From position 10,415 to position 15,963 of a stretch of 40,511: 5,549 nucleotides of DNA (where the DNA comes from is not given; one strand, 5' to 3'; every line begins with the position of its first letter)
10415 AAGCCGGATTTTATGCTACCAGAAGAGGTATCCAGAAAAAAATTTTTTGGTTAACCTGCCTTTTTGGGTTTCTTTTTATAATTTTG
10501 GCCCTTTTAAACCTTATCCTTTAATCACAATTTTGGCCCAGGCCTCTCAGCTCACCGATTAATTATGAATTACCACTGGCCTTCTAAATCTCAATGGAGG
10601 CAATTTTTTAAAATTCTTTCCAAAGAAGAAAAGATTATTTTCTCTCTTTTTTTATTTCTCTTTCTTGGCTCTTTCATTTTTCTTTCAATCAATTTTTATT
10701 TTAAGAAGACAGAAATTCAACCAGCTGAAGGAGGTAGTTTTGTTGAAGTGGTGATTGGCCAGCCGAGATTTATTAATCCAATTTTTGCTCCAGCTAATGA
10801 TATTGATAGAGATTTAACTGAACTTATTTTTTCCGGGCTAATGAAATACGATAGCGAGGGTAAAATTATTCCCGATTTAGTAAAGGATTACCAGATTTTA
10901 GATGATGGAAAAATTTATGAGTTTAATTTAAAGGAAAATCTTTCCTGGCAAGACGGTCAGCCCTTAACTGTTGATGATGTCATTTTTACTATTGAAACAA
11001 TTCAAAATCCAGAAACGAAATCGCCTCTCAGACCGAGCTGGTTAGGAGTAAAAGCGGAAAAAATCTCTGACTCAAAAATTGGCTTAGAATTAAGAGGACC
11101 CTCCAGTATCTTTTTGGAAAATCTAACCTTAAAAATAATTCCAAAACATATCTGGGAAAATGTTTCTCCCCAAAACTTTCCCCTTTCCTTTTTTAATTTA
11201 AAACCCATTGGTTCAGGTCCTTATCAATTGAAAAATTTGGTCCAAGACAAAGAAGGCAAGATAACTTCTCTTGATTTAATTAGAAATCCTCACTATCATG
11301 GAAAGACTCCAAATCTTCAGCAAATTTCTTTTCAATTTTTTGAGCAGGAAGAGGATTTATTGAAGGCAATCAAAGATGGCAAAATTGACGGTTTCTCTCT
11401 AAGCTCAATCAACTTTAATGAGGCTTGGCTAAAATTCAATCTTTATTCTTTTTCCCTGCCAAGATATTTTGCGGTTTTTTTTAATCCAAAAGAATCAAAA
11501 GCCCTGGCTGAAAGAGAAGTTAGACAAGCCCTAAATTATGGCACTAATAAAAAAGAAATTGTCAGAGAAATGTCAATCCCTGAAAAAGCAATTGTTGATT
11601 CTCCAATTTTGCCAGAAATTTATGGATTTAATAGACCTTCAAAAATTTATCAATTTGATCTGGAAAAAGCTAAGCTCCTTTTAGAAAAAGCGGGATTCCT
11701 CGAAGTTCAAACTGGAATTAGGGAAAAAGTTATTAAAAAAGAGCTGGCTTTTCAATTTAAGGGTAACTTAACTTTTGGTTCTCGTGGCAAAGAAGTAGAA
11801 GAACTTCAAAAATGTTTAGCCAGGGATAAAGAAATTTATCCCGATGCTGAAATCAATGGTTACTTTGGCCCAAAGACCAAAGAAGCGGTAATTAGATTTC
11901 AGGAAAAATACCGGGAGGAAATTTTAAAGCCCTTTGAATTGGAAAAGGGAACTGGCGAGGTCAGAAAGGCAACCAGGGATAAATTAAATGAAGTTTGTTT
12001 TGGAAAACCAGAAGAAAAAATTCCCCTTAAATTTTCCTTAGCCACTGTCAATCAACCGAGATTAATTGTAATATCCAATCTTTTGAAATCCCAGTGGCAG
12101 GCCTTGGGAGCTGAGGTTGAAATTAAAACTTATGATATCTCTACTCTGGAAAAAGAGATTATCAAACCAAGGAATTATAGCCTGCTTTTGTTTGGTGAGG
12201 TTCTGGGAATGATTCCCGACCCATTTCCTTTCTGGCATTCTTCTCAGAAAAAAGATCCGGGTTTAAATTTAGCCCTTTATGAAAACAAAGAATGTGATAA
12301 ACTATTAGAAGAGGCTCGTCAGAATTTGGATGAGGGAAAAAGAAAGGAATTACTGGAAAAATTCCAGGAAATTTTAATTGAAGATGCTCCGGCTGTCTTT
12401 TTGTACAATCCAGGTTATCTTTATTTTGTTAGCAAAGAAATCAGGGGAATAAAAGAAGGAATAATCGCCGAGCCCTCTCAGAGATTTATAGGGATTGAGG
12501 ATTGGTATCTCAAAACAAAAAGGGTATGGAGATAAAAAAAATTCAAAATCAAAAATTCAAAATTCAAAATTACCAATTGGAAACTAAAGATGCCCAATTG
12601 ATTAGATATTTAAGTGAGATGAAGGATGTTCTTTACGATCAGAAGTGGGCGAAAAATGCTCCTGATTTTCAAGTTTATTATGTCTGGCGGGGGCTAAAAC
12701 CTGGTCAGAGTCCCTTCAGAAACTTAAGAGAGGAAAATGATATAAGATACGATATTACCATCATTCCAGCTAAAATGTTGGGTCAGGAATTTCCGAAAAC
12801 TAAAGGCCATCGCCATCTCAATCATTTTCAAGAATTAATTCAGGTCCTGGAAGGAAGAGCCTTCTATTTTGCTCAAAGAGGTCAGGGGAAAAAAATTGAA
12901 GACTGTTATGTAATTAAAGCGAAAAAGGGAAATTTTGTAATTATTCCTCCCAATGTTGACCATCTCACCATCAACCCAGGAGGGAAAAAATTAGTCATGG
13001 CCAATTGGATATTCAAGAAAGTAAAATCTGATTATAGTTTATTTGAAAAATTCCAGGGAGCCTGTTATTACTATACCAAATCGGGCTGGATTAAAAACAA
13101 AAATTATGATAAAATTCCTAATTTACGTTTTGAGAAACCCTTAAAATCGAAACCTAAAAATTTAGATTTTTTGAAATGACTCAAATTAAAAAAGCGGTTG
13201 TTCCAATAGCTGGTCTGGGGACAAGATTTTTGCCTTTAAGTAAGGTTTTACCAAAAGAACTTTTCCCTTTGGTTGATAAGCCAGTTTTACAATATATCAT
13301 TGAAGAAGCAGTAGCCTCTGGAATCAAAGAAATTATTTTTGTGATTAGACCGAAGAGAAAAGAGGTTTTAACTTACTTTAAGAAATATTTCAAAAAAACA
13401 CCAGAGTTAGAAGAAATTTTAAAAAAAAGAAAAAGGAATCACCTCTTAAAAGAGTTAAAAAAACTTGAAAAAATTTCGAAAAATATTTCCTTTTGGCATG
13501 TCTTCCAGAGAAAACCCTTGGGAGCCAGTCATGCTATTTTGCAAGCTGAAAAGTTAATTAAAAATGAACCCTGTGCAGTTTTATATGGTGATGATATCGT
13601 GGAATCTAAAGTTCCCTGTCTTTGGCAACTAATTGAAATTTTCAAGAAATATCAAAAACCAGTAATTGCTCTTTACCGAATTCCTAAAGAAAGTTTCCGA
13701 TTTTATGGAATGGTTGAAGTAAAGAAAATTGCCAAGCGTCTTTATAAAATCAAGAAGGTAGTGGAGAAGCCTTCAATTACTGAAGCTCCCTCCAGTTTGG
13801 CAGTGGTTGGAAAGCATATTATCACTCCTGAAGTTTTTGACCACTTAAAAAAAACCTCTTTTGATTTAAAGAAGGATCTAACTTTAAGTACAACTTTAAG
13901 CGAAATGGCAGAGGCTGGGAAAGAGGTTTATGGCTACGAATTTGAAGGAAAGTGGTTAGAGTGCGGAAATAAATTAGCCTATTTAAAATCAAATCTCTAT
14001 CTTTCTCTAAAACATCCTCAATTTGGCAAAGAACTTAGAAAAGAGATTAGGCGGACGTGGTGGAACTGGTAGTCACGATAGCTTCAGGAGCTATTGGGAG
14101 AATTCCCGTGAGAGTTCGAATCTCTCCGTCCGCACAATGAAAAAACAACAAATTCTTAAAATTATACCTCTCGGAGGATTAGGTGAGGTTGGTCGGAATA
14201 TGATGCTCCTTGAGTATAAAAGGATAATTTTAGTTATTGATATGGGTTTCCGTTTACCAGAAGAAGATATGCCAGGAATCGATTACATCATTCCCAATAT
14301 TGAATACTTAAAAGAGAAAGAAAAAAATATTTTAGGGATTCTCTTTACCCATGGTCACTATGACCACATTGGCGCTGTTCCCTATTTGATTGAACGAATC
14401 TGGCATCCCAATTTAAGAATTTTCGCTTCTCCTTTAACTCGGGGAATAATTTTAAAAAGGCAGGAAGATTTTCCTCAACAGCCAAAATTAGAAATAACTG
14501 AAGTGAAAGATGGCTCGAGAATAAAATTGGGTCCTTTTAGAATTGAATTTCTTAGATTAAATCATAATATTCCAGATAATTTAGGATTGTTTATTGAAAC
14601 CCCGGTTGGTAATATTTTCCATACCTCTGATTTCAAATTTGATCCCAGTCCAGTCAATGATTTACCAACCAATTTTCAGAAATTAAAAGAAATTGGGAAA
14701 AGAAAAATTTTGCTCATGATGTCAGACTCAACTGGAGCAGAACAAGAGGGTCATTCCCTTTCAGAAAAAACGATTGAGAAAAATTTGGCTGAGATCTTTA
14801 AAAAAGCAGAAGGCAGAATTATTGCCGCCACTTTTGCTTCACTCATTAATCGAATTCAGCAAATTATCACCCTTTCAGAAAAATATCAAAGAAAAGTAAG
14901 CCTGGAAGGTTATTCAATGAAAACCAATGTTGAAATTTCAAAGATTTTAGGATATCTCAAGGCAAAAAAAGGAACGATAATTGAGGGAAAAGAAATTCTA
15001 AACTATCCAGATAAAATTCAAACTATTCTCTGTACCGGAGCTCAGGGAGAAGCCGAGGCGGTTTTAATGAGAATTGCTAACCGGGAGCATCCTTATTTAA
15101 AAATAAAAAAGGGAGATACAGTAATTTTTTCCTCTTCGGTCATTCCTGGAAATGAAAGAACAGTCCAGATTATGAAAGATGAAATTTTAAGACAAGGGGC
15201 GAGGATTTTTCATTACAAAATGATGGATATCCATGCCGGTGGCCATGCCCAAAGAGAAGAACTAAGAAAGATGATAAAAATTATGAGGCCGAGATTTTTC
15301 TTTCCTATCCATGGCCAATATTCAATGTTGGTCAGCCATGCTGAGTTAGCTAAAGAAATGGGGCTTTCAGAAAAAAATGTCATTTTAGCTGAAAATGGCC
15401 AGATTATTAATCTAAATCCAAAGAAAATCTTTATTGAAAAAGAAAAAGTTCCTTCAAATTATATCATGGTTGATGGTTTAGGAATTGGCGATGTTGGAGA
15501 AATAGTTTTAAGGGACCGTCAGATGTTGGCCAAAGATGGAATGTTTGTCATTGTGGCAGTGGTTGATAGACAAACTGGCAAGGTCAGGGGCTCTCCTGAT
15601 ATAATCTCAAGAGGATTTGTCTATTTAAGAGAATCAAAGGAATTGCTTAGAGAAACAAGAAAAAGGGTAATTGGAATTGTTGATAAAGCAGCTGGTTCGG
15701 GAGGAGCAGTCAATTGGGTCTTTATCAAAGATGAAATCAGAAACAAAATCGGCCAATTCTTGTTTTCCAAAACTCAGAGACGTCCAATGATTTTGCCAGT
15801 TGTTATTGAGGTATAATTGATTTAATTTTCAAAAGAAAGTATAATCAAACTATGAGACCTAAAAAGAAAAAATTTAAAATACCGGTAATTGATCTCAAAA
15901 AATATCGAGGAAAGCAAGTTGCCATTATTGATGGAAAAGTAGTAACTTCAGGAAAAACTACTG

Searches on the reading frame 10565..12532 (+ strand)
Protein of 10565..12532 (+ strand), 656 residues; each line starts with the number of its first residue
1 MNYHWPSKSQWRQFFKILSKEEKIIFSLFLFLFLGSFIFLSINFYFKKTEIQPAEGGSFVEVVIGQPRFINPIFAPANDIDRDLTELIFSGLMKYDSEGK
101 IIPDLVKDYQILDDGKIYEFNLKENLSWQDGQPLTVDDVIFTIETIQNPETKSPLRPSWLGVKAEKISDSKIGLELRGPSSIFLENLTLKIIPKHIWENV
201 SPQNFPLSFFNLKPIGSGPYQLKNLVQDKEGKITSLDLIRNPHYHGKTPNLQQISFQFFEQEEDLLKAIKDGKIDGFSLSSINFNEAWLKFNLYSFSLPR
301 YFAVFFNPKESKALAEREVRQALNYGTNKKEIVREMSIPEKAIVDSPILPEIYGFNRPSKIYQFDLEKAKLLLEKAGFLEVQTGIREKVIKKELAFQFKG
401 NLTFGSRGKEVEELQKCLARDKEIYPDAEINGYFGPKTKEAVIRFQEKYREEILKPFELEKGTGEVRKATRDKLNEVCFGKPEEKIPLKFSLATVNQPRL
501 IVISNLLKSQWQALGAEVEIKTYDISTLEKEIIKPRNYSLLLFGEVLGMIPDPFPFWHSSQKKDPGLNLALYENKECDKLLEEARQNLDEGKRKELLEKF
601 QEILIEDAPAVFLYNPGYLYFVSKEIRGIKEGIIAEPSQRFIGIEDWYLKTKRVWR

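Call 34: search_protein_families(library=pfam, proteins=[window:10565-12532:+], max_evalue=0.001)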
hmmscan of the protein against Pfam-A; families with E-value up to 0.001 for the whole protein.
window:10565-12532:+ (656 aa): 2 families
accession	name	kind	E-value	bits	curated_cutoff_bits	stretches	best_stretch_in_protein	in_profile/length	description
PF00496.27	SBP_bac_5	-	4e-58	197.7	32.4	1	100-392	1-288/368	Bacterial extracellular solute-binding proteins, family 5 Middle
PF01471.23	PG_binding_1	-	2.5e-07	31.2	23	1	407-449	1-41/57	Putative peptidoglycan binding domain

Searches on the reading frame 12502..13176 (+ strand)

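Call 34: search_protein_families(library=pfam, proteins=[window:12502-13176:+], max_evalue=0.001)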
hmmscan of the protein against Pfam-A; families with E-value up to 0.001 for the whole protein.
window:12502-13176:+ (225 aa): 2 families
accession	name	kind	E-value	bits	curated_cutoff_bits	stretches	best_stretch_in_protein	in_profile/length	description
PF06560.17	GPI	-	9.2e-32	110.2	20.7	1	51-206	21-181/182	Glucose-6-phosphate isomerase (GPI)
PF07883.17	Cupin_2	-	9.6e-06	25.7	27.2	1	102-166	11-66/70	Cupin domain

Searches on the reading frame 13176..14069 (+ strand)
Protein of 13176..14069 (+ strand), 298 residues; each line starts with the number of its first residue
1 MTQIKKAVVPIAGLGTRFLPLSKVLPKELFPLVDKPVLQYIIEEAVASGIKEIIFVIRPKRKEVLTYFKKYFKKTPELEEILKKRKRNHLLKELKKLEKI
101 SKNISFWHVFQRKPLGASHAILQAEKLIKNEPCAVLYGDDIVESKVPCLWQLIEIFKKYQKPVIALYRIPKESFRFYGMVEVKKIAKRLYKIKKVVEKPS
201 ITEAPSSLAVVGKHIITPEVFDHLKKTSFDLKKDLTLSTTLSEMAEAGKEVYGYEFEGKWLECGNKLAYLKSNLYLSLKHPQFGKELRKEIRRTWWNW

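Call 34: search_protein_families(library=pfam, proteins=[window:13176-14069:+], max_evalue=0.001)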
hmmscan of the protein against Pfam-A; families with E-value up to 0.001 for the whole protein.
window:13176-14069:+ (298 aa): 2 families
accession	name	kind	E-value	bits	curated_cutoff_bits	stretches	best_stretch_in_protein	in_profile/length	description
PF00483.29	NTP_transferase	-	3.1e-30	106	21.2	1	7-273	2-239/245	Nucleotidyl transferase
PF12804.13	NTP_transf_3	-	0.00076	20.1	27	0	7-67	1-54/160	MobA-like NTP transferase domain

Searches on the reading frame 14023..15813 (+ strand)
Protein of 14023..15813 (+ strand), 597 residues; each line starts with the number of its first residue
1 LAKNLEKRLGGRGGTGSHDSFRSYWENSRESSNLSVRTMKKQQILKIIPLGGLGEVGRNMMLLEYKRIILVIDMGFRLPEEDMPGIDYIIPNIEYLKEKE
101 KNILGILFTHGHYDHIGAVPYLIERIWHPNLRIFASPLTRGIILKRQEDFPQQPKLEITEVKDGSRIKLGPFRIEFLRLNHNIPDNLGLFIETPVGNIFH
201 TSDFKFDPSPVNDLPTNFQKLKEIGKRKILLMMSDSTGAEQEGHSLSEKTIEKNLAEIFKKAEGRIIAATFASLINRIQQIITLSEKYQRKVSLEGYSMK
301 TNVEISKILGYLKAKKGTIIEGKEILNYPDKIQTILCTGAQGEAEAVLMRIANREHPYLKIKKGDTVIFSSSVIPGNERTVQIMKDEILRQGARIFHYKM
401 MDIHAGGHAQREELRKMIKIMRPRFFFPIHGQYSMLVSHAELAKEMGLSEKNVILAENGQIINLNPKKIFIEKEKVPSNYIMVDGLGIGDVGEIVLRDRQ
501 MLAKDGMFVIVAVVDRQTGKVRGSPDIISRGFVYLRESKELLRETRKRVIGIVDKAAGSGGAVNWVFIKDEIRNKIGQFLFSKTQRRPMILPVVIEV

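Call 34: search_protein_families(library=pfam, proteins=[window:14023-15813:+], max_evalue=0.001)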
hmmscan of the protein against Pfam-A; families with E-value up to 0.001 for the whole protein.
window:14023-15813:+ (597 aa): 5 families
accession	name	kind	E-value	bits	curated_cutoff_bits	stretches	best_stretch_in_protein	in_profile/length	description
PF22505.1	RNase_J_b_CASP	-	3.3e-42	143.7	27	1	263-385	1-123/126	Ribonuclease J, beta-CASP domain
PF17770.6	RNase_J_C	-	1.5e-28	100.2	23.8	1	495-597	1-102/102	Ribonuclease J C-terminal domain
PF12706.13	Lactamase_B_2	-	2.7e-12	47.2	27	1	100-207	28-146/200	Beta-lactamase superfamily domain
PF07521.17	RMMBL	-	1.9e-10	41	21.6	1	407-451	16-58/63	Zn-dependent metallo-hydrolase RNA specificity domain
PF00753.33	Lactamase_B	-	3.3e-10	40.7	22.7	1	54-130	2-71/196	Metallo-beta-lactamase superfamily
